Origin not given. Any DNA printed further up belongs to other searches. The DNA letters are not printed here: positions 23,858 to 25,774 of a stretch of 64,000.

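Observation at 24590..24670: Phospho-acceptor histidine of the kinase H-box replaced by phenylalanine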

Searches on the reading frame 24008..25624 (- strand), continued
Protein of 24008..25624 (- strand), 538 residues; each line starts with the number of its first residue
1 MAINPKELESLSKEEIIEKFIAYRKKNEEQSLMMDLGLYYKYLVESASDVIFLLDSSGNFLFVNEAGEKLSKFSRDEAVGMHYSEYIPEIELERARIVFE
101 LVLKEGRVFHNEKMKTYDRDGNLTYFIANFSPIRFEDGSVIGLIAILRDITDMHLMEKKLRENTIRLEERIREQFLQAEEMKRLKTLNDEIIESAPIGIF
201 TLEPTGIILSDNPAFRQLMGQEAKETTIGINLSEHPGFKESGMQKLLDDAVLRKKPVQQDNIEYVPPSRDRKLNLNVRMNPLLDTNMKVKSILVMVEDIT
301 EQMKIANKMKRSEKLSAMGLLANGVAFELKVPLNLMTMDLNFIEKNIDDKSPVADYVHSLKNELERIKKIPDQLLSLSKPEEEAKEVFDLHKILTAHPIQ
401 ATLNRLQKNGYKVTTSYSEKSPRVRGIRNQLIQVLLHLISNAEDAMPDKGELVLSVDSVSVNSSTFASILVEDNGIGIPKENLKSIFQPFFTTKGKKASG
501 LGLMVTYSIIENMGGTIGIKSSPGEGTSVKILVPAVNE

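Call 10: find_encoding_contigs(protein=P0046, flank=8000, max_places=2)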
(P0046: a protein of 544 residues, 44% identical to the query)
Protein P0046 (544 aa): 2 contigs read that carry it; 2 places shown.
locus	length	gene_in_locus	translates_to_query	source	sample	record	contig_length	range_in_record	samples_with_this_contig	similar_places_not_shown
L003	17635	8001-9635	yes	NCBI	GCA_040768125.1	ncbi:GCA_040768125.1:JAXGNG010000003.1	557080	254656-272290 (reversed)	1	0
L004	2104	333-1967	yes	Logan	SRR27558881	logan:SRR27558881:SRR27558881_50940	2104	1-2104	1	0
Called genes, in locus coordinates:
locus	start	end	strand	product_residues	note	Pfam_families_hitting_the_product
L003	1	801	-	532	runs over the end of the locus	PF20154:LNT_N, PF00795:CN_hydrolase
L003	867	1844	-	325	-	PF01551:Peptidase_M23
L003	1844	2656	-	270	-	PF01210:NAD_Gly3P_dh_N (weak), PF02558:ApbA (weak), PF03446:NAD_binding_2, PF03807:F420_oxidored, PF14748:P5CR_dimer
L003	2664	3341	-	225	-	PF01168:Ala_racemase_N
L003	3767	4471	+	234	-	PF27897:Lipo_LenA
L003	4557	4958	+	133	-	PF02675:AdoMet_dc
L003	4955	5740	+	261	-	PF23023:Anti-Pycsar_Apyc1, PF00753:Lactamase_B, PF12706:Lactamase_B_2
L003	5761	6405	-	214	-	PF05014:Nuc_deoxyrib_tr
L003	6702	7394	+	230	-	PF00406:ADK, PF13207:AAA_17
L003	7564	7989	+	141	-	-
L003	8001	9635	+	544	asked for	PF00989:PAS (weak), PF08448:PAS_4, PF13188:PAS_8 (faint), PF13426:PAS_9, PF00989:PAS, PF02518:HATPase_c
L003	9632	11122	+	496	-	PF20030:bpMoxR, PF07728:AAA_5, PF17868:AAA_lid_8 (weak)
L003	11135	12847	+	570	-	-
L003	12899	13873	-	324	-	PF01073:3Beta_HSD, PF01370:Epimerase, PF04321:RmlD_sub_bind (weak), PF13460:NAD_binding_10, PF16363:GDP_Man_Dehyd, PF07993:NAD_binding_4 (weak)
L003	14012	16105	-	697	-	PF13200:DUF4015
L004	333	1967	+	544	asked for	PF00989:PAS (weak), PF08448:PAS_4, PF13188:PAS_8 (faint), PF13426:PAS_9, PF00989:PAS, PF02518:HATPase_c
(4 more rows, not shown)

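Call 11: find_encoding_contigs(protein=P0075, flank=8000, max_places=2)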
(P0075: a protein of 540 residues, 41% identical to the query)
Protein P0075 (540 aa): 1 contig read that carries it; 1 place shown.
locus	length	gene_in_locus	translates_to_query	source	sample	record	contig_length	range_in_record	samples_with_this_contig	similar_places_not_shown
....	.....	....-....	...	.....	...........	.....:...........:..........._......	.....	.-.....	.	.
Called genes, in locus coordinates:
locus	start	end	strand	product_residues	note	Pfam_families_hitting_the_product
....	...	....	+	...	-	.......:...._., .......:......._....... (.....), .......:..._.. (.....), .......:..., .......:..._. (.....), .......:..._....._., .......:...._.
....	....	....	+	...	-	-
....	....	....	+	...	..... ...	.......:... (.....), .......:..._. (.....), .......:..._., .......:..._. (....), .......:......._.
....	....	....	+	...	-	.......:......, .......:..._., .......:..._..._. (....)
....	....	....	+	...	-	-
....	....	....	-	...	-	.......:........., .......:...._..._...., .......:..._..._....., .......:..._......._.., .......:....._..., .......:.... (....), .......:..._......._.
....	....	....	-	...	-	-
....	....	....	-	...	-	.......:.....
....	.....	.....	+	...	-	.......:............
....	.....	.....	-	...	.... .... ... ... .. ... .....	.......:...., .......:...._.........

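Call 22: find_related_loci(query=A1, collection=genome_contigs, flank=6000)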
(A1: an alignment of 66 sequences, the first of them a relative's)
Query A1 (538 aa) in genome_contigs; peptide patterns used: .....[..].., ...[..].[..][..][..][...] (x = any residue, [..] = any of these).
600 stretches matched a pattern (row limit reached: there are more); 594 encode a relative of the query (tblastn E <= 1e-3); the best 80 are kept; 80 distinct loci.
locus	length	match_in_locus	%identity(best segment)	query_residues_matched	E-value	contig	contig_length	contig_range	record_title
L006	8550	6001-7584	42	8-537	6e-145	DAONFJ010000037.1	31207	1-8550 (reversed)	MAG TPA_asm: Spirochaetota bacterium isolate AMR_MDS_3846 NODE_1424_length_31207_cov_10.734110, whole genome shotgun seq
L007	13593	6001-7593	44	2-534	4e-144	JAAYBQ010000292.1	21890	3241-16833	MAG: Spirochaetes bacterium isolate AS06rmzACSIP_338 488514_AS06, whole genome shotgun sequence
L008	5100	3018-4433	27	39-535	8e-37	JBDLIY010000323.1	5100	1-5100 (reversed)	MAG: Planctomycetota bacterium isolate MAG063 MAG063_325, whole genome shotgun sequence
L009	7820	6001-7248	27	100-534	5e-35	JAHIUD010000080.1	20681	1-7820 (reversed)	MAG: Proteobacteria bacterium isolate MM_PC_MetaG.mb.237 MM_PC_MetaG.mb.237_k141_1364187, whole genome shotgun sequence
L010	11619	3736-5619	25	18-535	4e-33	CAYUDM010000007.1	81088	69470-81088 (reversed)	MAG TPA_asm: uncultured Smithella sp. isolate binchicken_co42_513 genome assembly, contig: NODE_159_length_81088_cov_6.4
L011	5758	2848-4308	23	44-534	3e-33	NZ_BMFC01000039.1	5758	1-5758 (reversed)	Marivita lacus strain CGMCC 1.12478 sequence39, whole genome shotgun sequence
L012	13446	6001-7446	25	44-538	1e-32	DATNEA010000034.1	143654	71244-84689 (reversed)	MAG TPA_asm: Candidatus Angelobacter sp. isolate SMAG_U11256 k141_595389, whole genome shotgun sequence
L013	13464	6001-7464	27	37-537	1e-32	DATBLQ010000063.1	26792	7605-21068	MAG TPA_asm: Aestuariivirgaceae bacterium isolate SMAG_U3976 k141_2114523, whole genome shotgun sequence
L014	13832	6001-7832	26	47-537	3e-32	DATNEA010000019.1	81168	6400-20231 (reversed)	MAG TPA_asm: Candidatus Angelobacter sp. isolate SMAG_U11256 k141_1934367, whole genome shotgun sequence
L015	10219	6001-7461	23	37-535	4e-32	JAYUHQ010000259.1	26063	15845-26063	MAG: Aestuariivirga sp. isolate GFS_8503 GFS_8503_258, whole genome shotgun sequence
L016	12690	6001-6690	33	304-538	1e-31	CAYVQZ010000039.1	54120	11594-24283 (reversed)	MAG TPA_asm: uncultured bacterium isolate binchicken_co17_451 genome assembly, contig: NODE_1863_length_54120_cov_26.331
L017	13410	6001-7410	26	74-535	1e-31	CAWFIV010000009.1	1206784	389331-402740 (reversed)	MAG: uncultured Acidobacteriota bacterium isolate MFD02248.bin.1.173 genome assembly, contig: contig_28314, whole genome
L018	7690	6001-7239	27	85-538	1e-31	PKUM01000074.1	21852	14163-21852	MAG: Chromatiales bacterium isolate BM003 sc_1398, whole genome shotgun sequence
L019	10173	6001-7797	27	16-535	2e-36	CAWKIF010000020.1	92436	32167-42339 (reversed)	MAG: candidate division FCPU426 bacterium isolate MFD04780.bin.2.20 genome assembly, contig: contig_119860, whole genome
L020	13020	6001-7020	27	179-534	2e-31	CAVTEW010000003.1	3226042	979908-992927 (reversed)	MAG: uncultured Acidobacteriota bacterium isolate MFD00822.bin.1.85 genome assembly, contig: contig_52079, whole genome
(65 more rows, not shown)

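Call 23: find_encoding_contigs(protein=P0001, flank=3000, max_places=3)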
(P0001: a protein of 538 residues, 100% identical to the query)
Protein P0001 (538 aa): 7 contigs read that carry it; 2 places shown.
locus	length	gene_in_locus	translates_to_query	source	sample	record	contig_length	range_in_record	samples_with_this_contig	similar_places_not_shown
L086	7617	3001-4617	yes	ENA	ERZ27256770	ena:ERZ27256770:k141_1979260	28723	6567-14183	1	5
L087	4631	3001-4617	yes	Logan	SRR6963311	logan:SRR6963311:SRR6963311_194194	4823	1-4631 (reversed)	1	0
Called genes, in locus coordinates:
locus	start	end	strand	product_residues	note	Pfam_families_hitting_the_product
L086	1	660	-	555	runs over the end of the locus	PF00501:AMP-binding, PF13193:AMP-binding_C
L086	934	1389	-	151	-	PF01575:MaoC_dehydratas, PF13452:FAS1_DH_region (weak)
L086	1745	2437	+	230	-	PF00406:ADK, PF13207:AAA_17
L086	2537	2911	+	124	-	-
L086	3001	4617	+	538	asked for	PF00989:PAS, PF08448:PAS_4, PF13188:PAS_8 (faint), PF13426:PAS_9, PF00989:PAS (weak), PF02518:HATPase_c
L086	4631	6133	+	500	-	PF20030:bpMoxR, PF07728:AAA_5, PF17868:AAA_lid_8 (weak)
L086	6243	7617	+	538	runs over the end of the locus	-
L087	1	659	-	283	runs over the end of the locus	?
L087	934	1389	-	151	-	PF01575:MaoC_dehydratas, PF13452:FAS1_DH_region (weak)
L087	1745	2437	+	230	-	PF00406:ADK, PF13207:AAA_17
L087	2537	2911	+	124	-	-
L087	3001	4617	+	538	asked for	PF00989:PAS, PF08448:PAS_4, PF13188:PAS_8 (faint), PF13426:PAS_9, PF00989:PAS (weak), PF02518:HATPase_c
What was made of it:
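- The identical protein is on 7 contigs (call 23).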

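Call 26: search_protein_families(library=padloc, proteins=[window:24008-25624:-], max_evalue=0.01)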
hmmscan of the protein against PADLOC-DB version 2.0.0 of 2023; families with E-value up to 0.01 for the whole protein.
window:24008-25624:- (538 aa): 0 families

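Call 28: find_encoding_contigs(protein=P0055, flank=6000, max_places=1)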
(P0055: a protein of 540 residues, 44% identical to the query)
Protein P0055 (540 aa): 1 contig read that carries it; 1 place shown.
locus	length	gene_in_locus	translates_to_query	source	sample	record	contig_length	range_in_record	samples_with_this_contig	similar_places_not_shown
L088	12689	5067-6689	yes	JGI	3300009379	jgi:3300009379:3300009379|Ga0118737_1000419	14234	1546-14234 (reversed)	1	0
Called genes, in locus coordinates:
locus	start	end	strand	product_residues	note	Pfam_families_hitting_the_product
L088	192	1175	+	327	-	PF00348:polyprenyl_synt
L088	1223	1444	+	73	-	PF07719:TPR_2 (weak), PF00515:TPR_1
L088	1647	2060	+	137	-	PF04519:Bactofilin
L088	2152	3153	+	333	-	PF04055:Radical_SAM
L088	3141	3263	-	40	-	-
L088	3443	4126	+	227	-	PF00406:ADK, PF13207:AAA_17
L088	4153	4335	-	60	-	-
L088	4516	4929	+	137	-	-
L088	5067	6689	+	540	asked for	PF00989:PAS (faint), PF08448:PAS_4, PF13426:PAS_9 (faint), PF02518:HATPase_c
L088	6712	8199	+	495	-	PF20030:bpMoxR, PF07728:AAA_5, PF17868:AAA_lid_8 (weak)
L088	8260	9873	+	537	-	-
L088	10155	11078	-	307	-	PF01073:3Beta_HSD, PF01370:Epimerase, PF07993:NAD_binding_4, PF02719:Polysacc_synt_2 (faint), PF13460:NAD_binding_10, PF16363:GDP_Man_Dehyd, PF05368:NmrA (faint), PF04321:RmlD_sub_bind (weak)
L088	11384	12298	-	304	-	PF10502:Peptidase_S26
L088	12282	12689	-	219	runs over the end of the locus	PF23023:Anti-Pycsar_Apyc1, PF00753:Lactamase_B, PF19583:ODP, PF12706:Lactamase_B_2 (weak)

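Call 29: find_encoding_contigs(protein=P0049, flank=6000, max_places=1)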
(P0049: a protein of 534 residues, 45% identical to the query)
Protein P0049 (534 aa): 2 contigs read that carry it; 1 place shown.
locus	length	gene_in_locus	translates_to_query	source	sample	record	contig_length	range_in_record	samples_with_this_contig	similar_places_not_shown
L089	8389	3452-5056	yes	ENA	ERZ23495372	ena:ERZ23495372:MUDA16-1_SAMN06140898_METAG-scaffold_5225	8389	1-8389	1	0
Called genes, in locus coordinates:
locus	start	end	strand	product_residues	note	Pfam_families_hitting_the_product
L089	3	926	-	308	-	?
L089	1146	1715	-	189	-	-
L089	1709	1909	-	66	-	-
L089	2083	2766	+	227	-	PF00406:ADK, PF13207:AAA_17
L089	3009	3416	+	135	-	-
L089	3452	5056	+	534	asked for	PF00989:PAS (weak), PF08448:PAS_4, PF13188:PAS_8 (faint), PF13426:PAS_9, PF02518:HATPase_c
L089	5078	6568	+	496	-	PF20030:bpMoxR, PF07728:AAA_5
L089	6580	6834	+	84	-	-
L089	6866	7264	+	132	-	PF01266:DAO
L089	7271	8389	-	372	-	?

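Call 30: find_encoding_contigs(protein=P0079, flank=6000, max_places=1)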
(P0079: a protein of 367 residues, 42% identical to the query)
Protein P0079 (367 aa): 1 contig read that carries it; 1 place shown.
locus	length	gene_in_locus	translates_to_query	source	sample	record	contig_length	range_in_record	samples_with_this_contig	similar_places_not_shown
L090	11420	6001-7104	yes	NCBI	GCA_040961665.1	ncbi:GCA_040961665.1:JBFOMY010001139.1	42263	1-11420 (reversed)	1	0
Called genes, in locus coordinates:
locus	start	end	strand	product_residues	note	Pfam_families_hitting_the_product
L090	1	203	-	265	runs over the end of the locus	PF02811:PHP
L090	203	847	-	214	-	-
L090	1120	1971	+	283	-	PF01578:Cytochrom_C_asm (weak)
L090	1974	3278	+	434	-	PF05201:GlutR_N, PF01488:Shikimate_DH, PF00745:GlutR_dimer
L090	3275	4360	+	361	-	PF04055:Radical_SAM, PF13353:Fer4_12 (weak), PF13186:SPASM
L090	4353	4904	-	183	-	PF00857:Isochorismatase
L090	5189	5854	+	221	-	PF10719:ComFB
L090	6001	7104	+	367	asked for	PF00989:PAS (weak), PF00512:HisKA (faint), PF02518:HATPase_c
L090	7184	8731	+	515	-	PF20030:bpMoxR, PF07728:AAA_5, PF17868:AAA_lid_8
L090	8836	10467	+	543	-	-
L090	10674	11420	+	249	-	?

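Call 31: predict_structure(alignment_id=A1)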
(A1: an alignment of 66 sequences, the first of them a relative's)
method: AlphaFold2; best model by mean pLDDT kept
length: 538 residues; sequences in the alignment: 66
mean_pLDDT: 84.9   pTM: 0.50
mean pLDDT of the five models: 84.9, 84.5, 83.5, 82.2, 81.0
residues with pLDDT >= 90: 174; 70-90: 325; 50-70: 34; < 50: 5
segments of 3 or more residues with pLDDT < 50: 31-33
pLDDT, mean of each block of 10 residues (from residue 1): 62 77 65 56 84 92 88 86 87 90 92 87 91 89 93 87 86 86 83 86 91 86 80 86 91 94 82 91 93 93 82 76 83 88 86 85 82 77 84 89 91 90 89 88 85 93 89 88 76 60 82 89 90 86
secondary structure, 60 per line:
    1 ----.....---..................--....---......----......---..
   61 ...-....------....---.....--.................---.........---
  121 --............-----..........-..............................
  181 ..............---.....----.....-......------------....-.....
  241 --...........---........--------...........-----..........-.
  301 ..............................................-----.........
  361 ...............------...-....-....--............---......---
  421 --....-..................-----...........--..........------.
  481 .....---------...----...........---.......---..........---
elements in order: H5-9 H13-30 H33-36 H40-45 E50-55 E59-63 H65-68 H75-78 H83-86 H89-105 E109-117 E123-134 E140-149 H151-194 E198-202 E207-211 H213-218 H236-240 H243-253 E257-264 E273-283 E289-298 H300-346 H352-375 E386-389 H391-394 H397-408 E412-417 E423-426 H428-445 E451-461 E464-473 H480-485 H502-512 E516-522 E526-535
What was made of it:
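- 24008..25624 (-): HK-like gene (538 aa): PAS1, coiled coil, PAS2, DHp lacking the phospho-His, and the CA (HATPase_c) domain. AF2 model at pLDDT 84.9 with this domain order (call 31).
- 24500..24727 (-): DHp helical hairpin (residues 300-375). Residues 328-346, just after the lost His, are highly conserved (E328, N334, N341, F342, N346). Helices 300-346 and 352-375 in the AF2 model (call 31).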
